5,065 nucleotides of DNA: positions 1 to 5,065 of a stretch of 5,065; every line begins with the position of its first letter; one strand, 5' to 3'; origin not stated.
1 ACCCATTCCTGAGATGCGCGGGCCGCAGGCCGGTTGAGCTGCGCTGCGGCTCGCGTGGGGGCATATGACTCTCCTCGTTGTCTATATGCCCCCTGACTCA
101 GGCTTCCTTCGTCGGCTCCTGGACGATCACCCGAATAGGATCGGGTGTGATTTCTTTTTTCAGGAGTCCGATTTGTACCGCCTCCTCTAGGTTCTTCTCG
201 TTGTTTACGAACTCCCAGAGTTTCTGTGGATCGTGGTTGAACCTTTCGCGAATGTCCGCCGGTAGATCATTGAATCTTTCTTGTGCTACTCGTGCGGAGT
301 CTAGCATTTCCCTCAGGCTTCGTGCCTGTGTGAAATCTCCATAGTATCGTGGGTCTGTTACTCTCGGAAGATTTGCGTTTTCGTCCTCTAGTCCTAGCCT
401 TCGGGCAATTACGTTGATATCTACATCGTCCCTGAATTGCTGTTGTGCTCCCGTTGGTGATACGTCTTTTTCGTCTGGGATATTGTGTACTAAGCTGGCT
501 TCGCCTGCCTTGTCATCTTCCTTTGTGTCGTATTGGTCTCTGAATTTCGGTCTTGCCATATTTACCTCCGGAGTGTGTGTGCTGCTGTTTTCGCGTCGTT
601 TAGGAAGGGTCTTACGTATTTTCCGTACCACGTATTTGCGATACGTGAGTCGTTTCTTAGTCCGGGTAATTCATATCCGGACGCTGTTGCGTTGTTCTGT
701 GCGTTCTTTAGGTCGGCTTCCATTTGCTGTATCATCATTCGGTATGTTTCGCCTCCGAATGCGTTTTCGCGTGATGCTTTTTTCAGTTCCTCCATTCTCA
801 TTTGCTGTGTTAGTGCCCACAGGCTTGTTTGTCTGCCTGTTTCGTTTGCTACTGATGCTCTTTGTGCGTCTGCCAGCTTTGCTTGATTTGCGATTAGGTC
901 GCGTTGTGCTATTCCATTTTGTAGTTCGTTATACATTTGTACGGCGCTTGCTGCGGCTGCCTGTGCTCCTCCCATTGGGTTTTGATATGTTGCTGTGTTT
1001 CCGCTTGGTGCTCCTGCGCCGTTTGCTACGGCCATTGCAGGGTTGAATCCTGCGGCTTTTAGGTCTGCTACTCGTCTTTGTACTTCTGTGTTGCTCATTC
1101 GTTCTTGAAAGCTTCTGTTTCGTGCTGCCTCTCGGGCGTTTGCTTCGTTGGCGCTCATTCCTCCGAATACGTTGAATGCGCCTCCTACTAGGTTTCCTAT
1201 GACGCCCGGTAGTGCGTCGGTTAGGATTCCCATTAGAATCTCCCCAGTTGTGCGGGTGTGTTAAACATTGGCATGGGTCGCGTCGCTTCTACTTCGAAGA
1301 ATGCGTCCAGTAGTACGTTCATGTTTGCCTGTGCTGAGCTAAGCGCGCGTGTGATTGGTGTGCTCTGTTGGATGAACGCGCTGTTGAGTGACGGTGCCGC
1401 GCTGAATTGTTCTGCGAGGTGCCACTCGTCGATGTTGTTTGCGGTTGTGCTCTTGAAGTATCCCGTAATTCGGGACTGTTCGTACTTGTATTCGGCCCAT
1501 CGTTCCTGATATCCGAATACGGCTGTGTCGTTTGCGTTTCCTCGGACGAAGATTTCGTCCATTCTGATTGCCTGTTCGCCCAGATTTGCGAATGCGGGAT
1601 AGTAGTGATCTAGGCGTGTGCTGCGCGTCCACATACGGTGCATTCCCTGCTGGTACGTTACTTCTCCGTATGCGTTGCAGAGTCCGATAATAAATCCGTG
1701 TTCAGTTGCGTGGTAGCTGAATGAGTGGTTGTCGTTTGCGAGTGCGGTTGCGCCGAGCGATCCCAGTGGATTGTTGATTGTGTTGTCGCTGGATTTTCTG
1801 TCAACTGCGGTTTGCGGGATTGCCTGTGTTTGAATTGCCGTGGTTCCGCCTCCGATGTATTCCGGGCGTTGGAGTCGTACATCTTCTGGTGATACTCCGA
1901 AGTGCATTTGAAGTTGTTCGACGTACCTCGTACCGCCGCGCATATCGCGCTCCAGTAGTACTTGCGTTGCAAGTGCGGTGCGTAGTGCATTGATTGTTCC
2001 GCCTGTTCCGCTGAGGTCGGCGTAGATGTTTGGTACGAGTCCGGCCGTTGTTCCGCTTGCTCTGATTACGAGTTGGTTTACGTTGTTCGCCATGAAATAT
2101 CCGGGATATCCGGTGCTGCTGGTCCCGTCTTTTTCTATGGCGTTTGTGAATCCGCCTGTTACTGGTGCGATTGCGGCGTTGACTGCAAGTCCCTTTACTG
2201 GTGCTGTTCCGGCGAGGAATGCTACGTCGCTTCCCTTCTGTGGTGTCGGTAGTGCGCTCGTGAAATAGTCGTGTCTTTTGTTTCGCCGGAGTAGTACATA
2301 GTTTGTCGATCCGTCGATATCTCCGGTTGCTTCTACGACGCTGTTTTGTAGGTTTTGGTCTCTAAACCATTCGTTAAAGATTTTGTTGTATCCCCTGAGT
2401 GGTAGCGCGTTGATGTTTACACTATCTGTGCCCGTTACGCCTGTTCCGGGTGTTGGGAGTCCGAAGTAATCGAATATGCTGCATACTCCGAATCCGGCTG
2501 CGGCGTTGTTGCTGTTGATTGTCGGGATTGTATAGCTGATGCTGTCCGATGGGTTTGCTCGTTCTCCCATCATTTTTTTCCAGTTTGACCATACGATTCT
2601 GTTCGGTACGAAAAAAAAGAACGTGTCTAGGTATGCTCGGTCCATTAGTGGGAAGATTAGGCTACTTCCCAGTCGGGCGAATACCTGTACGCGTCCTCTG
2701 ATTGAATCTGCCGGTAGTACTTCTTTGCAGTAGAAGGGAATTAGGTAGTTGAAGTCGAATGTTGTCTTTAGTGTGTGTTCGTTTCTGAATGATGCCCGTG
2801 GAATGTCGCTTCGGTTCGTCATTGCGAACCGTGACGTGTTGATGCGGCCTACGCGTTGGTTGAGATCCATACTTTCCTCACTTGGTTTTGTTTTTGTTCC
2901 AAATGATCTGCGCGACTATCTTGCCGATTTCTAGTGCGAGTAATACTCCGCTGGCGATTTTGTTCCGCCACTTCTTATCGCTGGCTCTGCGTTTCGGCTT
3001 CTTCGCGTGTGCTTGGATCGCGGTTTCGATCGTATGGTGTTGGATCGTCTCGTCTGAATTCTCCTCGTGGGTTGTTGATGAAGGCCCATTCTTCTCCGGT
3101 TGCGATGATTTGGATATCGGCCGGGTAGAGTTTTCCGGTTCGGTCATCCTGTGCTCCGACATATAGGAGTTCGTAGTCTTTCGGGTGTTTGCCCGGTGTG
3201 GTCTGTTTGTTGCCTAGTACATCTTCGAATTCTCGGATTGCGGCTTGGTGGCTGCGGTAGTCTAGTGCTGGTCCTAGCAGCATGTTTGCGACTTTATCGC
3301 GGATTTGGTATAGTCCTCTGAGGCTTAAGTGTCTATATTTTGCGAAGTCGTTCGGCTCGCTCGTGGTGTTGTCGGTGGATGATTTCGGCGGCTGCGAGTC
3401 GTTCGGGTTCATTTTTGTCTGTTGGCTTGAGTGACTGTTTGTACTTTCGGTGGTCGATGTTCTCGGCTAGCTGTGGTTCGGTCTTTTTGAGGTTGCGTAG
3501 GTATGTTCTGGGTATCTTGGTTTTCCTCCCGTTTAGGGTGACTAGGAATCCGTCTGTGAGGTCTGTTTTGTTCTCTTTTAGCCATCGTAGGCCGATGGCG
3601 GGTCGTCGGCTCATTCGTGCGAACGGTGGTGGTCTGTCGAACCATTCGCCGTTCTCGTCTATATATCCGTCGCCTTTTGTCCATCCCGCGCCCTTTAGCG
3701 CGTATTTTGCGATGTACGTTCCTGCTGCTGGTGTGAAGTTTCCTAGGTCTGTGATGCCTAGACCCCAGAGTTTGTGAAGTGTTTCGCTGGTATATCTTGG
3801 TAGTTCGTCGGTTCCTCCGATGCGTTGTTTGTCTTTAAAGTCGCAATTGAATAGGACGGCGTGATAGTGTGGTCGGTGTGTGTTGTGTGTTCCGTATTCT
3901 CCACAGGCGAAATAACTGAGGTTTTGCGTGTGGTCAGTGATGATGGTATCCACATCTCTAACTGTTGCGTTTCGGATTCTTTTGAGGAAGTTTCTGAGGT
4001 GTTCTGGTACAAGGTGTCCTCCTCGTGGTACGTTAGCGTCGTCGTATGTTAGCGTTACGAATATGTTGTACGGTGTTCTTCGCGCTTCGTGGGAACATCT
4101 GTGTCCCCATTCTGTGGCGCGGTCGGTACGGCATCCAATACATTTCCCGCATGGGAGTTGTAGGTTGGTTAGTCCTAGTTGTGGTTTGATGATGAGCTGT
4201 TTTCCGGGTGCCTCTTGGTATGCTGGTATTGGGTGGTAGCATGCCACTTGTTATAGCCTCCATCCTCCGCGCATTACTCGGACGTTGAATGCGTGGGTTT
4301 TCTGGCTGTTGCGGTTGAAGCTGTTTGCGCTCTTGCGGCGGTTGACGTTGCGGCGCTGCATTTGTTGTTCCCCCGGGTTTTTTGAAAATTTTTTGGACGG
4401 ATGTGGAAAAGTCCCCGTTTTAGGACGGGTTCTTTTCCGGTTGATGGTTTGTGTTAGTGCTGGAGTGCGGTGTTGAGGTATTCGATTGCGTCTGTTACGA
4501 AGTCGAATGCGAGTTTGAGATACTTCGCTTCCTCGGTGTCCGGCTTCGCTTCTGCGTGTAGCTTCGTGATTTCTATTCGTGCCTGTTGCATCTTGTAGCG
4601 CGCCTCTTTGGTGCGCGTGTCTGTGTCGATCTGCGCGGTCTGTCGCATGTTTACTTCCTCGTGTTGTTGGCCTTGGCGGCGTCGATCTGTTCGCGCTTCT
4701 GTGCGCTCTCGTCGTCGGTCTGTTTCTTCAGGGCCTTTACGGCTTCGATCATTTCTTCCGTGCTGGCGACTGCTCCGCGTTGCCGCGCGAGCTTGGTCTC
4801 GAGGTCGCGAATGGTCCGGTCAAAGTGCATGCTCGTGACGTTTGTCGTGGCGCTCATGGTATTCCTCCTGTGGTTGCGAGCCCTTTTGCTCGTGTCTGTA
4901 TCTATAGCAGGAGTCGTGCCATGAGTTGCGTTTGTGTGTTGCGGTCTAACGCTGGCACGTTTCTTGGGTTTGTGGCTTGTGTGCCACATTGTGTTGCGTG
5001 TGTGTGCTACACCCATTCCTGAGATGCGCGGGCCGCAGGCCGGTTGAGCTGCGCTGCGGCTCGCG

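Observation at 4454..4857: Translationally coupled pair of orphan helical genes forming an accessory module with non-core codon composition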

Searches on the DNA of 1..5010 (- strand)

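Call 7: search_dna_similar(query=window:1-5010:-, collection=phages, mode=distant, max_rows=30)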
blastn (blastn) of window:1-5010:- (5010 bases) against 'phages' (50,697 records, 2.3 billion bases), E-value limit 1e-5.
Records with a match: 34; places in all: 34; records where one place covers at least 80% of the query: 0.
Best place of each record, by identity: 95-99% 1; 80-90% 1; 60-80% 32.
By first word of the organism name: Microviridae 12; Dulem 7; Blackfly 4; Gokushovirinae 2; bajarodmic 2; Microvirus 1; Kummerowia 1; robinz 1; Apis 1; Human 1; and 2 more.
By host as written in the record: - 8; Ciona robusta 6; Homo sapiens 4; Austrosimulium ungulatum 4; Propithecus coquereli 4; Kummerowia striata 1; Petroica australis 1; Apis mellifera linguistica 1; and 5 more.
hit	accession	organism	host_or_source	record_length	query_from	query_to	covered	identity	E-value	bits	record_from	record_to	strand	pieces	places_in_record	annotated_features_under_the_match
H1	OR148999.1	Microvirus D_HF4_320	Homo sapiens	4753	2183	3643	17%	65.0%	4e-20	180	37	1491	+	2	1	major capsid protein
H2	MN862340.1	Kummerowia striata gokushovirus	Kummerowia striata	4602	2981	3640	13%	66.4%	4e-33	150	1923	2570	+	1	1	VP1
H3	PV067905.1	Gokushovirinae sp.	Homo sapiens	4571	2249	3201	11%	66.5%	1e-8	132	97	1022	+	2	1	major capsid protein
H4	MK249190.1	Blackfly microvirus SF02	Austrosimulium ungulatum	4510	2379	2764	8%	67.8%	2e-23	119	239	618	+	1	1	major capsid protein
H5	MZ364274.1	robinz microvirus RP_121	Petroica australis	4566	3290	3643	7%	66.8%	1e-14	90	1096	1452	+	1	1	major capsid protein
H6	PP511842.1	Dulem virus 100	Propithecus coquereli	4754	3353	3665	6%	66.2%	2e-12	82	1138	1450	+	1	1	major capsid protein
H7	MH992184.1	Apis mellifera associated microvirus 13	Apis mellifera linguistica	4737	3305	3607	6%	66.3%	5e-7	64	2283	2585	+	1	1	major capsid protein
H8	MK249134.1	Blackfly microvirus SF02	Austrosimulium ungulatum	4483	1094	3165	5%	70.6%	5e-7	125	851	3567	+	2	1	major capsid protein | DNA pilot protein | internal scaffolding protein | replication initiator protein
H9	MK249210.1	Blackfly microvirus SF02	Austrosimulium ungulatum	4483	1094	3165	5%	70.6%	5e-7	125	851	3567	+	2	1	major capsid protein | DNA pilot protein | internal scaffolding protein | replication initiator protein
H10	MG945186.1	Microviridae sp.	pig feces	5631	3302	3529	5%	69.5%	3e-9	72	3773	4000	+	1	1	similar to VP1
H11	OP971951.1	Microviridae sp.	Human feces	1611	3308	3523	4%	67.9%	5e-7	64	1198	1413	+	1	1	VP1: major capsid protein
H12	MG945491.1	Microviridae sp.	dog feces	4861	3351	3550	4%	67.7%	2e-6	64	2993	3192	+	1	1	similar to VP1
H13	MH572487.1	Microviridae sp.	Ciona robusta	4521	2977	3165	4%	68.6%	5e-7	64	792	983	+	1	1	major capsid protein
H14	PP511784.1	Dulem virus 206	Propithecus coquereli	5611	3356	3529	3%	70.3%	3e-10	75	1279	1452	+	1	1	major capsid protein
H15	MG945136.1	Microviridae sp.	pig feces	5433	3353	3529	4%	68.3%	6e-6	61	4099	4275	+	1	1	similar to VP1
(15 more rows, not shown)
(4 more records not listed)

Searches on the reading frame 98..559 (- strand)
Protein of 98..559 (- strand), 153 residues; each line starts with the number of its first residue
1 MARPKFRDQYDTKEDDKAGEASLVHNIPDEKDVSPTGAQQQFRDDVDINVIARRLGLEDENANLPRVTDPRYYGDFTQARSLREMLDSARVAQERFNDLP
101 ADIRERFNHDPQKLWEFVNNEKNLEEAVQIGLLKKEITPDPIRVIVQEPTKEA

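Call 5: search_protein_families(library=phrogs, proteins=[window:98-559:-], max_evalue=1)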
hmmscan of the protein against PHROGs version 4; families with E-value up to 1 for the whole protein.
window:98-559:- (153 aa): 2 families
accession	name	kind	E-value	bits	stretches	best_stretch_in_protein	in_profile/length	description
phrog_1642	-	head and packaging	2.5e-30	106.4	1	3-142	3-128/152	virion structural protein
phrog_24439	-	head and packaging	1.7e-05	25.9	1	82-114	16-48/82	virion structural protein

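Call 6: search_protein_families(library=pfam, proteins=[window:98-559:-], max_evalue=1)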
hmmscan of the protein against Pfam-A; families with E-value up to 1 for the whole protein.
window:98-559:- (153 aa): 1 family
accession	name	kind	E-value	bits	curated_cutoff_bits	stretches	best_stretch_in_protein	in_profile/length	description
PF09675.16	Chlamy_scaf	-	1.4e-28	100.1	25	1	34-138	15-114/134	Chlamydia-phage Chp2 scaffold (Chlamy_scaf)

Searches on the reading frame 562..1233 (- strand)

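Call 5: search_protein_families(library=phrogs, proteins=[window:562-1233:-], max_evalue=1)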
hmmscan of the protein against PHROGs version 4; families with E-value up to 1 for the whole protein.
window:562-1233:- (223 aa): 20 families
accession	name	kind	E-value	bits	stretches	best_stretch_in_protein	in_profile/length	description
phrog_11693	-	tail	1.2e-23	85.4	1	10-190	12-197/228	pilot protein for DNA ejection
phrog_8693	-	tail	5.8e-22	79.9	1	7-184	3-169/258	pilot protein for DNA ejection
phrog_22637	-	tail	3.3e-21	77.2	1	10-181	6-193/264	pilot protein for DNA ejection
phrog_5158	-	unknown function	1.9e-18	68.2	1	28-187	67-233/322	-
phrog_27063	-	tail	4.4e-18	66.9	1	24-148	47-181/306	pilot protein for DNA ejection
phrog_21483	-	unknown function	2.7e-17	64.3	1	29-130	96-195/303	-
phrog_8742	-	tail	2.1e-16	61.3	1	18-157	115-252/287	pilot protein for DNA ejection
phrog_16516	-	tail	3.9e-15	57.3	1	7-122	23-141/186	minor tail protein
phrog_18604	-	tail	9.5e-15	55.7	1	19-168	92-244/284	minor tail protein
phrog_35928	-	tail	2e-14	54.7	1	31-84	69-123/172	pilot protein for DNA ejection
phrog_25360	-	unknown function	1.4e-12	48.8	1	22-126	44-149/316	-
phrog_34374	-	tail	2.2e-12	47.8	1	27-92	165-238/310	pilot protein for DNA ejection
phrog_23656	-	head and packaging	1e-09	39.3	1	41-105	2-66/175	virion structural protein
phrog_20617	-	tail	2.3e-09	38.7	1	23-157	12-152/200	minor tail protein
phrog_8689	-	tail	1.9e-08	35.3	1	11-181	15-192/327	pilot protein for DNA ejection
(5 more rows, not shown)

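Call 6: search_protein_families(library=pfam, proteins=[window:562-1233:-], max_evalue=1)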
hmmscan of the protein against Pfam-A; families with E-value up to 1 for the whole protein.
window:562-1233:- (223 aa): 0 families

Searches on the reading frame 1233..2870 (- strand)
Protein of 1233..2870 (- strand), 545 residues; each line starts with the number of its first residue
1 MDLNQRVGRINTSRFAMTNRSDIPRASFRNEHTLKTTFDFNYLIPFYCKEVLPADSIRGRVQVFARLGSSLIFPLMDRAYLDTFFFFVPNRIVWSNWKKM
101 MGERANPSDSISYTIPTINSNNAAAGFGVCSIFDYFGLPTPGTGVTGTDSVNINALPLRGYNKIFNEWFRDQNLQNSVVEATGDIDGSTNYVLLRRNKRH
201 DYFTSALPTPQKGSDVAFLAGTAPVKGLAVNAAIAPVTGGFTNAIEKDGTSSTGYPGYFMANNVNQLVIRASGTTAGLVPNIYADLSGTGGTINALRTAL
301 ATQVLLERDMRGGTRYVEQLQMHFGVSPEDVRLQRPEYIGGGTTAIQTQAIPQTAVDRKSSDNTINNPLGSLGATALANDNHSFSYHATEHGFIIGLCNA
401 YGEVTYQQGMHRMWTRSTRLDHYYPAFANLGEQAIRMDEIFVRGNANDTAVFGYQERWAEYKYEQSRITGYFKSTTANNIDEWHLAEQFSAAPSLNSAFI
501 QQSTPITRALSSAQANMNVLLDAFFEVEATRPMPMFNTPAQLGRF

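Call 5: search_protein_families(library=phrogs, proteins=[window:1233-2870:-], max_evalue=1)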
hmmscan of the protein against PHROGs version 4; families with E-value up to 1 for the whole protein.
window:1233-2870:- (545 aa): 1 family
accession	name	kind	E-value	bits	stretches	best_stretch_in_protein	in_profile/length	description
phrog_514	-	head and packaging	1.6e-175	585.8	1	5-540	4-514/531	major head protein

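Call 6: search_protein_families(library=pfam, proteins=[window:1233-2870:-], max_evalue=1)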
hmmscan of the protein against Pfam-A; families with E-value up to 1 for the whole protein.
window:1233-2870:- (545 aa): 1 family
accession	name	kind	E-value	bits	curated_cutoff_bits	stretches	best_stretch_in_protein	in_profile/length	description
PF02305.22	Phage_F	-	4.6e-139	464.9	25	1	20-540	5-500/501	Capsid protein (F protein)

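Call 12: find_related_loci(query=window:1233-2870:-, collection=viral_contigs, flank=6000)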
Query window:1233-2870:- (545 aa) in viral_contigs; peptide patterns used: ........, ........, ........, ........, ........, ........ (x = any residue, [..] = any of these).
11 stretches matched a pattern; 10 encode a relative of the query (tblastn E <= 1e-3); 10 distinct loci.
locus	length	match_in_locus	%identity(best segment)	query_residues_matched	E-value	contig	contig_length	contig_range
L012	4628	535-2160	50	10-545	5e-176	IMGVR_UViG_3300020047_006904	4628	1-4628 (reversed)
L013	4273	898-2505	49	1-545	2e-163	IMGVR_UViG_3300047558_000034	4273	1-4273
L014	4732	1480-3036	43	15-545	7e-131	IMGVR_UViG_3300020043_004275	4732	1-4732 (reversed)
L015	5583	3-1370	42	112-545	5e-108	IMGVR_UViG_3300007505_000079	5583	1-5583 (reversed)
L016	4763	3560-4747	47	10-395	6e-99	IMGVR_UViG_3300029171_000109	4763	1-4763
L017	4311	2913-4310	40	13-461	2e-97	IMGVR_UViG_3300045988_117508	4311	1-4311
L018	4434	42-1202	44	167-545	4e-91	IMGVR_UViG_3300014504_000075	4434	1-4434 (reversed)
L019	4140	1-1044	45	202-545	8e-85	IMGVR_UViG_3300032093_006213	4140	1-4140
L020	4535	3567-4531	48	10-355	6e-84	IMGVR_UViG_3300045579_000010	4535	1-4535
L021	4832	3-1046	44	193-545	5e-82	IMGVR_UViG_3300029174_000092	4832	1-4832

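Call 13: find_related_loci(query=window:1233-2870:-, collection=metagenome_contigs, flank=6000)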
Query window:1233-2870:- (545 aa) in metagenome_contigs; peptide patterns used: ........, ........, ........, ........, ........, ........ (x = any residue, [..] = any of these).
43 stretches matched a pattern; 4 encode a relative of the query (tblastn E <= 1e-3); 4 distinct loci.
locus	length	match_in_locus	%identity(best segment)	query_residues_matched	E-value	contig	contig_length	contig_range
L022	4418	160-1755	45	16-545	6e-144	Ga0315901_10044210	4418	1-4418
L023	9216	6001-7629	38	13-539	1e-110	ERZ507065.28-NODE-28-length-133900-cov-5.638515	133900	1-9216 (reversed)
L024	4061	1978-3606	38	13-539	5e-112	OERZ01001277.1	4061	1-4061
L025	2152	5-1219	34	166-545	2e-66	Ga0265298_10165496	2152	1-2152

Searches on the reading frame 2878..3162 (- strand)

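Call 5: search_protein_families(library=phrogs, proteins=[window:2878-3162:-], max_evalue=1)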
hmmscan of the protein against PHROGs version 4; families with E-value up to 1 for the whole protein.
window:2878-3162:- (94 aa): 1 family
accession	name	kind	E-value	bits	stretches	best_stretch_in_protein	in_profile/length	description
phrog_2322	-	connector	0.3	12.8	1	29-66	60-99/126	head-tail connector protein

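Call 6: search_protein_families(library=pfam, proteins=[window:2878-3162:-], max_evalue=1)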
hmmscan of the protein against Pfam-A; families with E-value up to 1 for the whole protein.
window:2878-3162:- (94 aa): 2 families
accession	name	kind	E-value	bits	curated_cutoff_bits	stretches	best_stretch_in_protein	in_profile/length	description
PF14721.12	AIF_C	-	0.052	14.5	25.9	1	23-89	51-116/130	Apoptosis-inducing factor, mitochondrion-associated, C-term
PF07784.16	DUF1622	-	0.082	13.3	24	1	49-87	11-46/78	Protein of unknown function (DUF1622)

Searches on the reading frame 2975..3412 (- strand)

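Call 5: search_protein_families(library=phrogs, proteins=[window:2975-3412:-], max_evalue=1)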
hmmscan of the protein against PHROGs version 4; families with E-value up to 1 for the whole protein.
window:2975-3412:- (145 aa): 1 family
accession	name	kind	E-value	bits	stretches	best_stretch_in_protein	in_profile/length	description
phrog_1670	-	DNA, RNA and nucleotide metabolism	4.2e-15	56.4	1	33-108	4-79/96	DNA binding protein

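Call 6: search_protein_families(library=pfam, proteins=[window:2975-3412:-], max_evalue=1)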
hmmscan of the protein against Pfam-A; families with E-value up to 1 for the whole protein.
window:2975-3412:- (145 aa): 1 family
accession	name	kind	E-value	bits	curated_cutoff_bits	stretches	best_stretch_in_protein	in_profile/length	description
PF20577.3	Phage_ORF5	-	2.1e-14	53.3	27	1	34-106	1-73/75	Phage ORF5 protein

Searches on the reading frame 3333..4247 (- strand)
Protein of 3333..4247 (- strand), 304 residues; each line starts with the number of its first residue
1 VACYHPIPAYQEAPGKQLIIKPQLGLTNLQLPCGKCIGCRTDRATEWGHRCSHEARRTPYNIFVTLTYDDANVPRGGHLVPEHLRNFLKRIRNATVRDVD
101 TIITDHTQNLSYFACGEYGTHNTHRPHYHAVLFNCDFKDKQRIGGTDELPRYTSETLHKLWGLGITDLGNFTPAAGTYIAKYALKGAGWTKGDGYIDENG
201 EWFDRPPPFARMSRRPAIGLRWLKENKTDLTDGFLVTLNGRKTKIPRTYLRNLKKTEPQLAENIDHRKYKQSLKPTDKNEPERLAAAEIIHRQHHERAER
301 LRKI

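Call 5: search_protein_families(library=phrogs, proteins=[window:3333-4247:-], max_evalue=1)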
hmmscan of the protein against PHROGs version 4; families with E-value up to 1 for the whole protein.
window:3333-4247:- (304 aa): 5 families
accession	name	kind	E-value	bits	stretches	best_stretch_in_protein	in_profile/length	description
phrog_942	-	DNA, RNA and nucleotide metabolism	1.1e-88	299.8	1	1-300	59-353/501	replication initiation protein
phrog_29197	-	unknown function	4.5e-21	76.7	1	28-133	59-168/187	-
phrog_713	-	DNA, RNA and nucleotide metabolism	1.6e-06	28.2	1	53-135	112-193/432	DNA replication initiation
phrog_3584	-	DNA, RNA and nucleotide metabolism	3.3e-05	24.4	1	61-137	69-139/265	replication initiation protein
phrog_7769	-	unknown function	0.13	13.8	1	98-134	36-70/118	-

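Call 6: search_protein_families(library=pfam, proteins=[window:3333-4247:-], max_evalue=1)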
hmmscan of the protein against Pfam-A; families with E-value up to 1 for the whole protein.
window:3333-4247:- (304 aa): 1 family
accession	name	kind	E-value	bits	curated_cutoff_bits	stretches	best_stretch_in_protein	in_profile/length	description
PF23343.2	REP_ORF2-G2P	-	1.2e-18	67.6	27.8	1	61-186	1-98/99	Replication-associated protein ORF2/G2P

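Call 10: find_related_loci(query=window:3333-4247:-, collection=viral_contigs, flank=6000)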
Query window:3333-4247:- (304 aa) in viral_contigs; peptide patterns used: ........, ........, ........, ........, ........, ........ (x = any residue, [..] = any of these).
18 stretches matched a pattern; 11 encode a relative of the query (tblastn E <= 1e-3); 11 distinct loci.
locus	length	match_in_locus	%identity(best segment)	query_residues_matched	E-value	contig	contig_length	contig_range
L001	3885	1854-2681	44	1-292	7e-68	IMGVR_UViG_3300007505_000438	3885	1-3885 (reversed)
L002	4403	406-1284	42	1-298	1e-66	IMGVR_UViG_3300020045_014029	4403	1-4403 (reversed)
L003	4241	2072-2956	38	1-291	5e-54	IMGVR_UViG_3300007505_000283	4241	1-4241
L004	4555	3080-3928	37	1-291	8e-54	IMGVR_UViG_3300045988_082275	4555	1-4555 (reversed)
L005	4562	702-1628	36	1-291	3e-48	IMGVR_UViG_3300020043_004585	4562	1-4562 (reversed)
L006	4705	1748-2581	36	1-283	9e-48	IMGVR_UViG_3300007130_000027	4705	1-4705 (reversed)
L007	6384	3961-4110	36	25-74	1e-5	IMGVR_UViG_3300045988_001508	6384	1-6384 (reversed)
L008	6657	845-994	36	25-74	5e-5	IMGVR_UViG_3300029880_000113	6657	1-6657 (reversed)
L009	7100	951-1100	36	25-74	5e-5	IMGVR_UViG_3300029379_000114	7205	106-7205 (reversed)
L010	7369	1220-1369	36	25-74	8e-5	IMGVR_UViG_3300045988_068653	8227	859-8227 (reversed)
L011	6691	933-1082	36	25-74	1e-4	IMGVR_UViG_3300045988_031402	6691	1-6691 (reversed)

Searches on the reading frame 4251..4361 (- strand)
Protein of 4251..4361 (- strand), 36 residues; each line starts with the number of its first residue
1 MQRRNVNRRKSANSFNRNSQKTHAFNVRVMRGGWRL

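Call 5: search_protein_families(library=phrogs, proteins=[window:4251-4361:-], max_evalue=1)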
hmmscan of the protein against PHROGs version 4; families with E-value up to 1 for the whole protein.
window:4251-4361:- (36 aa): 1 family
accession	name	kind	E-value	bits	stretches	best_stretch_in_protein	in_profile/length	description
phrog_10695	-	unknown function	9.2e-11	42.7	1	1-36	2-39/39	-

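Call 6: search_protein_families(library=pfam, proteins=[window:4251-4361:-], max_evalue=1)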
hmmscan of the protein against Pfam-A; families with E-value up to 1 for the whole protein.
window:4251-4361:- (36 aa): 0 families
